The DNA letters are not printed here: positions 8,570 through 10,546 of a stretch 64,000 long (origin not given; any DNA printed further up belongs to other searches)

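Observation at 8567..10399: Stand-alone class 1 OLD-family ATPase-Toprim nuclease (GajA-like without GajB) with its own promoter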

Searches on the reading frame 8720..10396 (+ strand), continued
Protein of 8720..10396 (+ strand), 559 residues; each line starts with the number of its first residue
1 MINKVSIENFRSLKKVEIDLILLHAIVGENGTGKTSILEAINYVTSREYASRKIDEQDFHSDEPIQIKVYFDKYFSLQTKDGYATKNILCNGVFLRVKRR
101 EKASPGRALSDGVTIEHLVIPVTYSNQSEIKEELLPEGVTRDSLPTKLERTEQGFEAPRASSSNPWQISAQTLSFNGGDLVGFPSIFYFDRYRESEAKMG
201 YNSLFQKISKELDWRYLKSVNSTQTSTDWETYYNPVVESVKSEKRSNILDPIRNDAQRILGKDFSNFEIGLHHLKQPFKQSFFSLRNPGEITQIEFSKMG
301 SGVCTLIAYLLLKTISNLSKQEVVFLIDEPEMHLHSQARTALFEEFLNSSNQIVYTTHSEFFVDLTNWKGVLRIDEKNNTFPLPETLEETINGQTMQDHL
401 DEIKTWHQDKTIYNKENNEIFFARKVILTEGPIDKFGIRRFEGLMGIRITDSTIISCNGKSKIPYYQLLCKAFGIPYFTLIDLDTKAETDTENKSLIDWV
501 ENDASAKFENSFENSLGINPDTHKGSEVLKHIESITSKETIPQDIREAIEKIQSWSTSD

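Call 11: find_encoding_contigs(protein=P0004, flank=6000, max_places=4)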
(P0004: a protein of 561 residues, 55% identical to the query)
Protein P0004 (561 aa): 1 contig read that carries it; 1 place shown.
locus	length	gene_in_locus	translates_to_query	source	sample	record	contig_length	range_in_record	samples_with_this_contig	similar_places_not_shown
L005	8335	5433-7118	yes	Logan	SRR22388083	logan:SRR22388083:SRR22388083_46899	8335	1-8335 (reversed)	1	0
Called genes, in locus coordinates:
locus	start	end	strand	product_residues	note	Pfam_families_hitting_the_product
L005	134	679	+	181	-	PF12917:YfbR-like, PF13023:HD_3, PF01966:HD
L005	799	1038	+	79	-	PF02604:PhdYeFM_antitox (weak)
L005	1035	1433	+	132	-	PF01850:PIN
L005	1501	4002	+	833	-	PF04313:HSDR_N (faint), PF04851:ResIII, PF00270:DEAD, PF18766:SWI2_SNF2, PF00271:Helicase_C (weak), PF13620:CarboxypepD_reg, PF13715:CarbopepD_reg_2, PF08463:EcoEI_R_C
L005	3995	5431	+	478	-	PF12161:HsdM_N, PF02384:N6_Mtase, PF07669:Eco57I, PF01170:UPF0020 (weak)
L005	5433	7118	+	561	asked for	PF02463:SMC_N, PF11398:DUF2813 (faint), PF13175:AAA_15, PF13476:AAA_23, PF13304:AAA_21, PF20469:OLD-like_TOPRIM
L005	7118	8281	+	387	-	PF01420:Methylase_S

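Call 25: find_related_loci(query=A1, collection=metagenome_contigs, flank=7000)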
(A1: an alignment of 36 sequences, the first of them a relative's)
Query A1 (559 aa) in metagenome_contigs; peptide patterns used: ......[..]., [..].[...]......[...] (x = any residue, [..] = any of these).
600 stretches matched a pattern (row limit reached: there are more); 7 encode a relative of the query (tblastn E <= 1e-3); 7 distinct loci.
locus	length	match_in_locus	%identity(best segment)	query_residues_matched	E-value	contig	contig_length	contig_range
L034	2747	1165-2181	31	2-362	2e-47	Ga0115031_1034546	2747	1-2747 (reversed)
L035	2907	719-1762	27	1-363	1e-39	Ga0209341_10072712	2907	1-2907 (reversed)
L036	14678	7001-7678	26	299-541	4e-16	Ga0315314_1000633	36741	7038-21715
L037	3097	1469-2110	28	275-485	5e-10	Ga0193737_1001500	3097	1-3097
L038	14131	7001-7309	30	324-431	5e-8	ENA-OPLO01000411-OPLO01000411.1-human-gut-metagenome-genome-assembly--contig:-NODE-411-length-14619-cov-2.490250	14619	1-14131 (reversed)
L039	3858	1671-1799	48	1-43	5e-6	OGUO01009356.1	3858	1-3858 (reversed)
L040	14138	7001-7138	40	6-55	9e-6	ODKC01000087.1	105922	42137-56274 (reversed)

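Call 26: find_encoding_contigs(protein=P0085, flank=7000, max_places=2)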
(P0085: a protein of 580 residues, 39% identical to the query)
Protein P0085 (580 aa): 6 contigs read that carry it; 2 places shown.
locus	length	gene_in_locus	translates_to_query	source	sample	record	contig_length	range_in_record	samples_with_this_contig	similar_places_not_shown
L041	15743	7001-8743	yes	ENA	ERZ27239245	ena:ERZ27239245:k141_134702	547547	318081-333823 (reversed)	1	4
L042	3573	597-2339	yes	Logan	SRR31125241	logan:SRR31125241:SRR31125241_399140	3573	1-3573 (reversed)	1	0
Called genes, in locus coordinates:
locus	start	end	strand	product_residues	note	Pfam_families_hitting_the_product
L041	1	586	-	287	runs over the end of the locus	PF01745:IPT (weak), PF01715:IPPT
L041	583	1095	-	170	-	-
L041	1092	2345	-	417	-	-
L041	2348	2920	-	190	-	-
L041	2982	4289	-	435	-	PF11258:DUF3048, PF17479:DUF3048_C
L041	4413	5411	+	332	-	-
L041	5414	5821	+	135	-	PF13419:HAD_2 (weak), PF00702:Hydrolase (weak)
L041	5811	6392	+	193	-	PF01966:HD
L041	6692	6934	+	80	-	-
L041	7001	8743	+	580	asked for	PF02463:SMC_N, PF11398:DUF2813 (faint), PF13175:AAA_15, PF13476:AAA_23, PF13304:AAA_21, PF20469:OLD-like_TOPRIM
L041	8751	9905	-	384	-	PF18742:DpnII-MboI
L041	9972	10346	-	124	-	-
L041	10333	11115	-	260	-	PF01381:HTH_3, PF12844:HTH_19, PF13443:HTH_26 (weak), PF13560:HTH_31 (weak), PF13274:SocA_Panacea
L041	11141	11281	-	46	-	-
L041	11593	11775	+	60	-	-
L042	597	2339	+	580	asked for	PF02463:SMC_N, PF11398:DUF2813 (faint), PF13175:AAA_15, PF13476:AAA_23, PF13304:AAA_21, PF20469:OLD-like_TOPRIM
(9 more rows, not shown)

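Call 27: find_encoding_contigs(protein=P0029, flank=7000, max_places=2)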
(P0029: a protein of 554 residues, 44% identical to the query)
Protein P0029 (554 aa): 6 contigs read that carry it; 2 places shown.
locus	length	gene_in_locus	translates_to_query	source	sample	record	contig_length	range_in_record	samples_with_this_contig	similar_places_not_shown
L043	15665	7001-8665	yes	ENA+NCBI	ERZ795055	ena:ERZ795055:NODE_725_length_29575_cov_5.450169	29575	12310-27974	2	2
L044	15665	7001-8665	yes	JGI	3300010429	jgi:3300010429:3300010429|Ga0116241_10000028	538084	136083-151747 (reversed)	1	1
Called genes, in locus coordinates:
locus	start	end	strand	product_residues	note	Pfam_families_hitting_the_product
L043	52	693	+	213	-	PF07589:PEP_exosort_dom (weak)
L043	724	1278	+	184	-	PF07589:PEP_exosort_dom (weak)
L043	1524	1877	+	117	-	-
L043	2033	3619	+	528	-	PF00106:adh_short, PF13561:adh_short_C2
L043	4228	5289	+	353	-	PF00145:DNA_methylase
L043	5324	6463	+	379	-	PF20731:RE_NgoFVII_C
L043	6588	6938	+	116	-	PF12643:MazG-like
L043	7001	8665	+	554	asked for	PF00005:ABC_tran (weak), PF02463:SMC_N, PF11398:DUF2813 (weak), PF13175:AAA_15, PF13476:AAA_23, PF13304:AAA_21, PF20469:OLD-like_TOPRIM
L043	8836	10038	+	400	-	-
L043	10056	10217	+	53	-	-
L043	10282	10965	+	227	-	PF09952:AbiEi_2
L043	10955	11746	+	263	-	PF12281:NTP_transf_8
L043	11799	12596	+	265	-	PF00149:Metallophos, PF12850:Metallophos_2 (weak)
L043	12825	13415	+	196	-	-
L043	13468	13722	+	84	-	-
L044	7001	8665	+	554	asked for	PF00005:ABC_tran (weak), PF02463:SMC_N, PF11398:DUF2813 (weak), PF13175:AAA_15, PF13476:AAA_23, PF13304:AAA_21, PF20469:OLD-like_TOPRIM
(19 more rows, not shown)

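Call 28: find_encoding_contigs(protein=P0014, flank=7000, max_places=2)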
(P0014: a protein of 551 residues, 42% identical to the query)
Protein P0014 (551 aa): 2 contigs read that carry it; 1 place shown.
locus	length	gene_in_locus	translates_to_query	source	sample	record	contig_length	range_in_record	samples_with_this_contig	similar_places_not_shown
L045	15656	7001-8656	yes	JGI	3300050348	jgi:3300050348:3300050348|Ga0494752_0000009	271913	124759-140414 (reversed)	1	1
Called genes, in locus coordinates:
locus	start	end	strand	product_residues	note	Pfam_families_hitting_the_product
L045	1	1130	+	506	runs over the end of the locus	PF13482:RNase_H_2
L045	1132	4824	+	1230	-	PF00176:SNF2-rel_dom, PF00270:DEAD (weak), PF04851:ResIII, PF00271:Helicase_C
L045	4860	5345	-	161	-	PF14367:DUF4411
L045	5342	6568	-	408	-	PF06114:Peptidase_M78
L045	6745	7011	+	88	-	-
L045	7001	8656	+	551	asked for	PF02463:SMC_N (weak), PF11398:DUF2813 (faint), PF13175:AAA_15, PF13476:AAA_23, PF13304:AAA_21, PF13175:AAA_15, PF20469:OLD-like_TOPRIM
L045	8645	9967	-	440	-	PF26900:Phage_lambda_Ea47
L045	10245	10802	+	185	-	-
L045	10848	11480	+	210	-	PF01209:Ubie_methyltran (weak), PF13489:Methyltransf_23, PF05175:MTS (weak), PF03848:TehB (weak), PF13847:Methyltransf_31, PF13649:Methyltransf_25, PF08241:Methyltransf_11, PF08242:Methyltransf_12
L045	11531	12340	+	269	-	PF00300:His_Phos_1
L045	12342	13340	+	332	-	-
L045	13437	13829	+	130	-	PF13473:Cupredoxin_1, PF00127:Copper-bind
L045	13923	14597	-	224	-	-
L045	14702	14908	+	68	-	-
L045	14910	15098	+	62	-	-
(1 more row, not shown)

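Call 29: find_encoding_contigs(protein=P0021, flank=7000, max_places=2)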
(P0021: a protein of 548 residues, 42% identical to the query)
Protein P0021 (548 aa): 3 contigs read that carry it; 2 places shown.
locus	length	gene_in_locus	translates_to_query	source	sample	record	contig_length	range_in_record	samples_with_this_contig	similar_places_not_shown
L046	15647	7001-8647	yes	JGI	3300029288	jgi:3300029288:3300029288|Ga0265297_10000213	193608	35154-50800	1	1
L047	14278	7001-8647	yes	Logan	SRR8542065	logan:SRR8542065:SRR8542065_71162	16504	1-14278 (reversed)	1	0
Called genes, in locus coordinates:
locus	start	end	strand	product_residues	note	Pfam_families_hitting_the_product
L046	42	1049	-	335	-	PF00291:PALP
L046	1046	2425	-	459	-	PF02784:Orn_Arg_deC_N, PF00278:Orn_DAP_Arg_deC (weak)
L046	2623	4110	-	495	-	-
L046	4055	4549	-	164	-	-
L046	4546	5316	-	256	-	PF01555:N6_N4_Mtase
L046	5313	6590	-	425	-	PF02195:ParB_N, PF01555:N6_N4_Mtase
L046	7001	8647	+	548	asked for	PF02463:SMC_N, PF11398:DUF2813 (faint), PF13175:AAA_15, PF13476:AAA_23, PF13304:AAA_21, PF20469:OLD-like_TOPRIM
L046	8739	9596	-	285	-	-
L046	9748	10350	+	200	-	-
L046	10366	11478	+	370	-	-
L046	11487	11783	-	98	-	-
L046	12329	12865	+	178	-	-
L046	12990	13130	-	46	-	-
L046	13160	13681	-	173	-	PF01936:NYN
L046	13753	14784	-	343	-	PF06500:FrsA-like, PF01738:DLH, PF12740:PETase, PF20434:BD-FAE, PF00561:Abhydrolase_1, PF12146:Hydrolase_4, PF12697:Abhydrolase_6, PF00326:Peptidase_S9, +2 more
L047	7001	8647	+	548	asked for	PF02463:SMC_N, PF11398:DUF2813 (faint), PF13175:AAA_15, PF13476:AAA_23, PF13304:AAA_21, PF20469:OLD-like_TOPRIM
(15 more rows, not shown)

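Call 36: predict_structure(alignment_id=A1)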
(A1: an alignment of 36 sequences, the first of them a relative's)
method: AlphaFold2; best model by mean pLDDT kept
length: 559 residues; sequences in the alignment: 36
mean_pLDDT: 84.9   pTM: 0.82
mean pLDDT of the five models: 84.9, 84.5, 84.2, 83.3, 81.0
residues with pLDDT >= 90: 291; 70-90: 192; 50-70: 63; < 50: 13
segments of 3 or more residues with pLDDT < 50: 194-206
pLDDT, mean of each block of 10 residues (from residue 1): 96 94 94 92 80 81 95 93 88 92 63 86 93 91 92 88 87 86 85 47 49 74 81 73 67 86 76 65 71 64 75 72 87 86 92 94 93 93 94 92 93 91 94 93 92 92 94 95 89 86 86 86 83 93 94 88
secondary structure, 60 per line:
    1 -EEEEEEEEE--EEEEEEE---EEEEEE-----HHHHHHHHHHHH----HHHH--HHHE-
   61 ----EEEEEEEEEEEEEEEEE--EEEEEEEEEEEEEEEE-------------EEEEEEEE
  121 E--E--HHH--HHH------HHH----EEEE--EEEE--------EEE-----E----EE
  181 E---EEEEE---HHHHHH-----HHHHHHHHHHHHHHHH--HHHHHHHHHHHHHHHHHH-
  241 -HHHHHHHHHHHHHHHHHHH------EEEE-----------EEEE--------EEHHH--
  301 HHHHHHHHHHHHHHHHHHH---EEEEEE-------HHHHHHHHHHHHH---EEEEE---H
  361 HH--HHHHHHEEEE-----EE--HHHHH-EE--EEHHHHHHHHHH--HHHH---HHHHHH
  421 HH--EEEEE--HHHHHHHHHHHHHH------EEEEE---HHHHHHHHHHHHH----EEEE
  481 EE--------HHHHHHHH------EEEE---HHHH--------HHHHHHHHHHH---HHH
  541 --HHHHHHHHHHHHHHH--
elements in order: E2-10 E13-19 E23-28 H34-45 H50-53 E65-81 E84-99 E113-121 E148-151 E154-157 E166-168 E179-181 E185-189 H193-198 H204-219 H222-239 H242-260 E267-270 E282-285 H301-319 E323-328 H336-348 E352-356 H365-370 E371-374 H384-388 H396-405 H408-411 H415-422 E425-429 H432-445 E452-456 H460-472 E477-482 H491-498 E505-508 H512-515 H524-534 H543-557

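Call 39: fold_search(model_id=the predicted structure, library=pdb)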
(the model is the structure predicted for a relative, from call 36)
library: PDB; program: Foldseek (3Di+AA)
matches with E <= 10: 1018; with E <= 0.001: 234
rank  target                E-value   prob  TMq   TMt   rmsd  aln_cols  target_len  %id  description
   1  6p74                  2.3e-25  1.00  0.57  0.61  13.7       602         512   19  OLD nuclease from Thermus Scotoductus (released 2020-01-29)
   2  8x5i_B                4.6e-17  1.00  0.51  0.51  13.5       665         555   14  Structure of ATP/Mg2+ bound Gabija GajA (released 2024-02-28)
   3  8x5i_D                9.7e-17  1.00  0.50  0.50  15.1       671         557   13  Structure of ATP/Mg2+ bound Gabija GajA (released 2024-02-28)
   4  8u7i_A                1.1e-16  1.00  0.51  0.46  15.5       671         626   14  Structure of the phage immune evasion protein Gad1 bound to the Gabija GajAB complex (released 2023-11-22)
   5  8sm3_A                3.8e-16  1.00  0.48  0.48  12.8       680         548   14  Structure of Bacillus cereus VD045 Gabija GajA-GajB Complex (released 2023-11-22)
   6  8tjy_A                4.8e-14  1.00  0.46  0.53  10.3       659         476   13  Structure of Gabija AB complex (released 2024-04-24)
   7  8x5i_C                8.5e-14  1.00  0.45  0.52  11.8       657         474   14  Structure of ATP/Mg2+ bound Gabija GajA (released 2024-02-28)
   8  8j4t_A                4.4e-13  1.00  0.47  0.55   8.4       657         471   13  GajA-GajB complex (released 2024-02-21)
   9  8tk0_A                7.0e-13  1.00  0.45  0.54   8.4       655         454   12  Structure of Gabija AB complex (released 2024-04-24)
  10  8x5i_A                3.2e-12  1.00  0.46  0.54   9.4       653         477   13  Structure of ATP/Mg2+ bound Gabija GajA (released 2024-02-28)
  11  9kjy_E                3.2e-12  1.00  0.32  0.34  15.0       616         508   12  Cryo-EM structure of the Retron-Eco7 complex (state 2) (released 2025-11-12)
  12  8eea_B                3.4e-12  1.00  0.35  0.49  10.1       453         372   14  Structure of E.coli Septu (PtuAB) complex (released 2023-12-27)
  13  8jq9_A                4.8e-12  1.00  0.43  0.51   9.8       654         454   13  Structure of Gabija GajA (released 2024-02-28)
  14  9lpa_B                4.8e-12  1.00  0.38  0.30  16.3       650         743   14  The cryo-EM structure of retron Eco8 in an active state (released 2025-11-19)
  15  9n6b_C                8.5e-12  1.00  0.29  0.35  13.3       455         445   16  Structure of the retron IA complex with HNH nuclease in the "up" orientation (released 2025-04-23)
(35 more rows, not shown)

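Call 40: find_related_loci(query=A1, collection=viral_contigs, flank=6000)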
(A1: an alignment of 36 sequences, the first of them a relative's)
Query A1 (559 aa) in viral_contigs; peptide patterns used: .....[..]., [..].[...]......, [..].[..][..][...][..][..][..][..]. (x = any residue, [..] = any of these).
475 stretches matched a pattern; 18 encode a relative of the query (tblastn E <= 1e-3); 18 distinct loci.
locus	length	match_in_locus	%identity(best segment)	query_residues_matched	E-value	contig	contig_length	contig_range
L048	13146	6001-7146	26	1-394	3e-29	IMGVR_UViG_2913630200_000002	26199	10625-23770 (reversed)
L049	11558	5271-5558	31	325-431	1e-7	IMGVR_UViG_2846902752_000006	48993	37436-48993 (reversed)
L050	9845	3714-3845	48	1-43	4e-7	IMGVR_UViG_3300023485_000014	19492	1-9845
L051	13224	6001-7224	22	2-441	5e-7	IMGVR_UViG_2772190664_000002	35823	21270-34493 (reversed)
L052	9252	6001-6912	23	188-476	1e-6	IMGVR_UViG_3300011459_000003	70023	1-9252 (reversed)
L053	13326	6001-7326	21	2-431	5e-8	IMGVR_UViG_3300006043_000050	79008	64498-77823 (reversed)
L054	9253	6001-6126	48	1-41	4e-6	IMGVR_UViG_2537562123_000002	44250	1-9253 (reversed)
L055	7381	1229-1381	41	1-50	5e-6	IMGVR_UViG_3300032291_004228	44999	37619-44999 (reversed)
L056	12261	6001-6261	30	280-363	1e-5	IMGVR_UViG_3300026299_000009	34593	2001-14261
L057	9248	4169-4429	30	280-363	1e-5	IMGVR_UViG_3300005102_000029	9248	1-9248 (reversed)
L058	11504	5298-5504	39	5-71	2e-5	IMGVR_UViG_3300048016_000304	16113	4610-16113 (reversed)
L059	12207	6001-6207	39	5-71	2e-5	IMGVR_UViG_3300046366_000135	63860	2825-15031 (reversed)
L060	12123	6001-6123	44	4-44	2e-5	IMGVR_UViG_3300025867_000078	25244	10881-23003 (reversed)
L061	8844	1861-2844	23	2-368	2e-5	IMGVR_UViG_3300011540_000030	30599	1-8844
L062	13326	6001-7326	24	2-431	1e-5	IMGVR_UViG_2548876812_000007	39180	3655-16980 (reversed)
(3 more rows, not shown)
